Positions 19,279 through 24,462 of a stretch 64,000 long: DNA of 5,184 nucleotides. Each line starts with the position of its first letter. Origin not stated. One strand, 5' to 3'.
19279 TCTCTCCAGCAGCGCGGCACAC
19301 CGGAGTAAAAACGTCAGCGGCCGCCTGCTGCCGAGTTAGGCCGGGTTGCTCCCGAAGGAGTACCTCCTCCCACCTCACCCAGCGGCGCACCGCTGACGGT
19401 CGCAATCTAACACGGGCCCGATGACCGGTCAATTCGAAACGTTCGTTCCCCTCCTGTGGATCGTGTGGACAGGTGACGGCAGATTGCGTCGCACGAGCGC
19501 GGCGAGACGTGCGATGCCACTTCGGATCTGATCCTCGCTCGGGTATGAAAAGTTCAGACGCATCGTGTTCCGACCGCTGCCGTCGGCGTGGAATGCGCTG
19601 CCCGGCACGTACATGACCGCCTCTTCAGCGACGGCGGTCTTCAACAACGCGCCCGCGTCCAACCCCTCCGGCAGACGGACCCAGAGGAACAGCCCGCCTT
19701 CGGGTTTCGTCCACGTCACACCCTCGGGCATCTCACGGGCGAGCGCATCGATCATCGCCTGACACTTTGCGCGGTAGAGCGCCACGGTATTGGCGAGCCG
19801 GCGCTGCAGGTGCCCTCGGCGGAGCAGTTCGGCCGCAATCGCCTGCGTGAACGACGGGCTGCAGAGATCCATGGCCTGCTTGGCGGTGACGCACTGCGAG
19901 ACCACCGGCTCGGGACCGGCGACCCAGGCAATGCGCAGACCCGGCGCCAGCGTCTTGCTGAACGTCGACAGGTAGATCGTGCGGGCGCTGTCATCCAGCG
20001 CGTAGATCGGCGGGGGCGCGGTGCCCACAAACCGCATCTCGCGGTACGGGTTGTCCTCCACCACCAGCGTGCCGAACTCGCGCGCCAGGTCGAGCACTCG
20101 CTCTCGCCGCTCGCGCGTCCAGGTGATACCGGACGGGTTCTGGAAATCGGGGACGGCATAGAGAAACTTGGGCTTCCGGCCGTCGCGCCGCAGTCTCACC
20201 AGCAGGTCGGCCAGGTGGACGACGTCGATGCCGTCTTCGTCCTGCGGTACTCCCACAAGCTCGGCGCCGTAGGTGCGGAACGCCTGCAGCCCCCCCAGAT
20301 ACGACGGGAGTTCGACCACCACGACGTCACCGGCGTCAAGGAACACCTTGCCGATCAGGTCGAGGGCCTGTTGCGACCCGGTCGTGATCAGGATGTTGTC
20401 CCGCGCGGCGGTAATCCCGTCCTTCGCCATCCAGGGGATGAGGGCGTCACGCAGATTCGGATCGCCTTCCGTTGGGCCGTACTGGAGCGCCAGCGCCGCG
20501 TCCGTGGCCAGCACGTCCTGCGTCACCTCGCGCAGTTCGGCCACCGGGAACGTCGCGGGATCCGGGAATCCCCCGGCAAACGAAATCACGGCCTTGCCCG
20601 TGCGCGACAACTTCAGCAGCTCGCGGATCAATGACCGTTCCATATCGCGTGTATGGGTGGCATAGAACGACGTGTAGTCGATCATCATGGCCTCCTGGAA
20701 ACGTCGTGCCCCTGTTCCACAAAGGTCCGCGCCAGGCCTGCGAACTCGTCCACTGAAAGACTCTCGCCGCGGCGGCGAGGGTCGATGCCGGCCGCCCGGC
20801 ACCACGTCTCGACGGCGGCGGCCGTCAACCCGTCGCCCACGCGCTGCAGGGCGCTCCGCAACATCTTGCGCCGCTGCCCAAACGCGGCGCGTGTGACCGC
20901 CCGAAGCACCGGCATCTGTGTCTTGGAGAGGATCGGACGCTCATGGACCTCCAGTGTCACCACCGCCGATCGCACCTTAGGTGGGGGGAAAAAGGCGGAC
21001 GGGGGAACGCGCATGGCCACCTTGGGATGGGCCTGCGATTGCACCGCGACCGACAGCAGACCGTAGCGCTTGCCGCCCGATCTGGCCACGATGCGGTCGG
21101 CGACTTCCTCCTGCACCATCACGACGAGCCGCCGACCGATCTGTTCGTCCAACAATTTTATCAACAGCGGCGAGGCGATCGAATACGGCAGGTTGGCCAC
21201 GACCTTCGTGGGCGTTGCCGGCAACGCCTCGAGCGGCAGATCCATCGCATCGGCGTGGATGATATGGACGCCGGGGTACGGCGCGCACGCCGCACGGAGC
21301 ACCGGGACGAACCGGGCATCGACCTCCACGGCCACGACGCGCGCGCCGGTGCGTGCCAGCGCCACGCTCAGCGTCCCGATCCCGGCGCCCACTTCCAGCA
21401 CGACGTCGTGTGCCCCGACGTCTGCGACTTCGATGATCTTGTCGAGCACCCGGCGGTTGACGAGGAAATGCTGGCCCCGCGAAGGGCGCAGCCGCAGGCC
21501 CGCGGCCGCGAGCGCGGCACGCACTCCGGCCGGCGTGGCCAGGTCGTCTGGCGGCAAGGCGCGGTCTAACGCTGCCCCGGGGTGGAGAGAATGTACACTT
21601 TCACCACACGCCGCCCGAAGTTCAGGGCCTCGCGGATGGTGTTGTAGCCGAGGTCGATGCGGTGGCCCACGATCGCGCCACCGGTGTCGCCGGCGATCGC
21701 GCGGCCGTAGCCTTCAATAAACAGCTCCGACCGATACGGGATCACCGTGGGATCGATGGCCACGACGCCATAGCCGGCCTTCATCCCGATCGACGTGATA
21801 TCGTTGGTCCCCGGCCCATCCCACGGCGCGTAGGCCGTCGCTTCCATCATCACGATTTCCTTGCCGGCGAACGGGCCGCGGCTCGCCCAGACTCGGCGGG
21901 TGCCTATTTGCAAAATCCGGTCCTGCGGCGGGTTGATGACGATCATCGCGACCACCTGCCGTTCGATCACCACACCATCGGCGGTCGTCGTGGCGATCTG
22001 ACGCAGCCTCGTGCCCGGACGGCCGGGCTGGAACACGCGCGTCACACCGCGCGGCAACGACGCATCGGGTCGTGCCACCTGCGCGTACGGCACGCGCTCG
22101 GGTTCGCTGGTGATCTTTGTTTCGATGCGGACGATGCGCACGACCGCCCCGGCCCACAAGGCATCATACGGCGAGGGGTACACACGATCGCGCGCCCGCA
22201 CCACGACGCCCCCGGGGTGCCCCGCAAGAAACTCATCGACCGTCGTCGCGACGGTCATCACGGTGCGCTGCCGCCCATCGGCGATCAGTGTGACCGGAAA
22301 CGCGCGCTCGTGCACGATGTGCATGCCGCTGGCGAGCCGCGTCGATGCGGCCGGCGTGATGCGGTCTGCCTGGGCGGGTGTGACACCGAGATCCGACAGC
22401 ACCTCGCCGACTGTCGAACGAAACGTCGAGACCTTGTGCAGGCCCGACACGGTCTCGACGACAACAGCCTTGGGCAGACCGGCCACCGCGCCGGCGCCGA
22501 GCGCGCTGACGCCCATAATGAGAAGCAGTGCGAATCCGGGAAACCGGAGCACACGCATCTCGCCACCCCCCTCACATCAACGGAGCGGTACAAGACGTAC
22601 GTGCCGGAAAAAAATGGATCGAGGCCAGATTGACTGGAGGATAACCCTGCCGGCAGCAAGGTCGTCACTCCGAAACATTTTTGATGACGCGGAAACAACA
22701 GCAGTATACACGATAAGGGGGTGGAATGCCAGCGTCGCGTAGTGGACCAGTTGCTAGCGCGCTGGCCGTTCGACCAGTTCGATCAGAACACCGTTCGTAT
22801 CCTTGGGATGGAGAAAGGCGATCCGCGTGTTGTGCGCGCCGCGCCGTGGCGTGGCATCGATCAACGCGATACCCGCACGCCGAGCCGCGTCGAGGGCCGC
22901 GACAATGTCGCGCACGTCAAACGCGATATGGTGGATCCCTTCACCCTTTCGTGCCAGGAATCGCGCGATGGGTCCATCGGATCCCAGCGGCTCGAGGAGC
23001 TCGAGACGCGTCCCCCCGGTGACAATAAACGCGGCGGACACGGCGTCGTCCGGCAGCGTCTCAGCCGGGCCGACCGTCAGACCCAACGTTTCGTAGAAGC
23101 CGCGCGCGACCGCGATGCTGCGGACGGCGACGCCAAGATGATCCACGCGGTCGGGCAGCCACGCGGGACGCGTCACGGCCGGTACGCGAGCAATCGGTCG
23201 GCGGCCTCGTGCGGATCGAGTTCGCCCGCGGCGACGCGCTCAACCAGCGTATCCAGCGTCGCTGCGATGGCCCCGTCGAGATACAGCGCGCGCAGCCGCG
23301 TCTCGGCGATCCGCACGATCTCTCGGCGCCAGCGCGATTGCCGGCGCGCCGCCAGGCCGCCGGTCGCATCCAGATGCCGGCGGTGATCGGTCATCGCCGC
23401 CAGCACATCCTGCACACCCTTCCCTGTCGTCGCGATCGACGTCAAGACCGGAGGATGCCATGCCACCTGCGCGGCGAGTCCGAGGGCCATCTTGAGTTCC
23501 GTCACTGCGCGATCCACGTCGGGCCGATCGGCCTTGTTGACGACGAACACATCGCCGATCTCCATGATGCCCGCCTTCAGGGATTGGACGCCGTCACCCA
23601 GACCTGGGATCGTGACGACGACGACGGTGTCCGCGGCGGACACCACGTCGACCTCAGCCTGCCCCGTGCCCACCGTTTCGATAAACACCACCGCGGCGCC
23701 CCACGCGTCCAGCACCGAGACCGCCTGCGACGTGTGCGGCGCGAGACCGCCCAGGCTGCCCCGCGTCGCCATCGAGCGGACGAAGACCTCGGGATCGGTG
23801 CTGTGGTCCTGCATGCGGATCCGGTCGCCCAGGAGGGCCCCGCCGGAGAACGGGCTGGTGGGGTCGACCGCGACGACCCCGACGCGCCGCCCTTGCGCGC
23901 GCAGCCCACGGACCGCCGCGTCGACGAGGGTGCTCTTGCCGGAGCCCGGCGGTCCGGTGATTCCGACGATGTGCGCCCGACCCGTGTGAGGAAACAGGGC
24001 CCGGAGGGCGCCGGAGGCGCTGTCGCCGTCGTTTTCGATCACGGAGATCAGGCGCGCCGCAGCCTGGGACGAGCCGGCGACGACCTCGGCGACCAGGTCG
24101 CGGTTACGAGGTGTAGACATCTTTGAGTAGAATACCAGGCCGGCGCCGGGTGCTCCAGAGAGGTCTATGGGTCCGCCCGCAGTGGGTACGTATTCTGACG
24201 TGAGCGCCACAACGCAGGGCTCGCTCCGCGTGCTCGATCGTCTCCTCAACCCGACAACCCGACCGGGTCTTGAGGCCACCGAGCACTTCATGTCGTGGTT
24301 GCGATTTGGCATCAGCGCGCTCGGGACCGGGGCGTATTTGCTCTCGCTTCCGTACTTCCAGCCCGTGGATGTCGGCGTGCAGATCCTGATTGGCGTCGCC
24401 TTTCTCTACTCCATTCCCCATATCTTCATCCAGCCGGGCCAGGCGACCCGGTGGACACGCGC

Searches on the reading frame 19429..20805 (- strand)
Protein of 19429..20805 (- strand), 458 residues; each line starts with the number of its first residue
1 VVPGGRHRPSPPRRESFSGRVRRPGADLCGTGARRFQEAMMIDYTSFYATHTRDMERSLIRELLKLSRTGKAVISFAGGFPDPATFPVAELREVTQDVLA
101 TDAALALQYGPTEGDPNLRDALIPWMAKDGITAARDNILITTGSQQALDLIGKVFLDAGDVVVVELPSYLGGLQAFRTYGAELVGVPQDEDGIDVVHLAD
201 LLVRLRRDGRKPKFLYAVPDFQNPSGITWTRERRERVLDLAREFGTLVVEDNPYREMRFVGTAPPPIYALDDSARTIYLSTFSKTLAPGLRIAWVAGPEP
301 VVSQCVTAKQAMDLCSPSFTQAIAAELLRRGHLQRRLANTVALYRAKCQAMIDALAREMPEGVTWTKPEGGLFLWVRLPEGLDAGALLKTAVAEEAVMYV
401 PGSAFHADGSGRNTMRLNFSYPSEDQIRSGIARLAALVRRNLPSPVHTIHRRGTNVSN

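Call 42: search_protein_families(library=pfam, proteins=[window:19429-20805:-], max_evalue=0.00001)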
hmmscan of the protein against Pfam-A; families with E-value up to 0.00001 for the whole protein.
window:19429-20805:- (458 aa): 2 families
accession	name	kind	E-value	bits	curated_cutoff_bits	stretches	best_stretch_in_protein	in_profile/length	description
PF00155.27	Aminotran_1_2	-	1.4e-41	143.3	19.7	1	84-431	14-358/361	Aminotransferase class I and II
PF12897.13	Asp_aminotransf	-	1.1e-09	38.1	27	1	163-439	128-410/421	Aspartate amino-transferase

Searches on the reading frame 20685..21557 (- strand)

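Call 42: search_protein_families(library=pfam, proteins=[window:20685-21557:-], max_evalue=0.00001)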
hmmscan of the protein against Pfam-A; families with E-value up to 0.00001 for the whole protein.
window:20685-21557:- (290 aa): 3 families
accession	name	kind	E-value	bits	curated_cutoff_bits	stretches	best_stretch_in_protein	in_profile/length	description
PF00398.26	RrnaAD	-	2.9e-54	184.4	24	1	22-246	3-232/263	Ribosomal RNA adenine dimethylase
PF13649.12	Methyltransf_25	-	1.4e-07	32.6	27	1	53-110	1-61/97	Methyltransferase domain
PF08241.18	Methyltransf_11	-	2.9e-06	28.2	21.2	1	54-110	1-57/95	Methyltransferase domain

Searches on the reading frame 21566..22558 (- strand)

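Call 42: search_protein_families(library=pfam, proteins=[window:21566-22558:-], max_evalue=0.00001)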
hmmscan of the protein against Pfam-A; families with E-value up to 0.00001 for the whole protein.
window:21566-22558:- (330 aa): 3 families
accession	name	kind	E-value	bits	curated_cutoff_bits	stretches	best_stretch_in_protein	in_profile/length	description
PF03990.20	DUF348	-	2.4e-19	69.2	24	2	89-130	1-40/41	G5-linked-Ubiquitin-like domain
PF07501.17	G5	-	1.4e-15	57.8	23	1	148-220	2-74/75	G5 domain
PF06725.17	3D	-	1.5e-14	54.3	23.8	1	265-324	2-71/72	3D domain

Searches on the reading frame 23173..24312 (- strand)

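Call 42: search_protein_families(library=pfam, proteins=[window:23173-24312:-], max_evalue=0.00001)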
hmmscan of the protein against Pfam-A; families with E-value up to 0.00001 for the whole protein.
window:23173-24312:- (379 aa): 2 families
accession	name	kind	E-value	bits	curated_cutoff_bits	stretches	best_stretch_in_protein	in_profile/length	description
PF03308.22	MeaB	-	5.7e-88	294.9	23.1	1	86-341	2-265/273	Methylmalonyl Co-A mutase-associated GTPase MeaB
PF02492.25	cobW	-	9.1e-06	25.8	20.7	0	115-273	2-165/180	CobW/HypB/UreG, nucleotide-binding domain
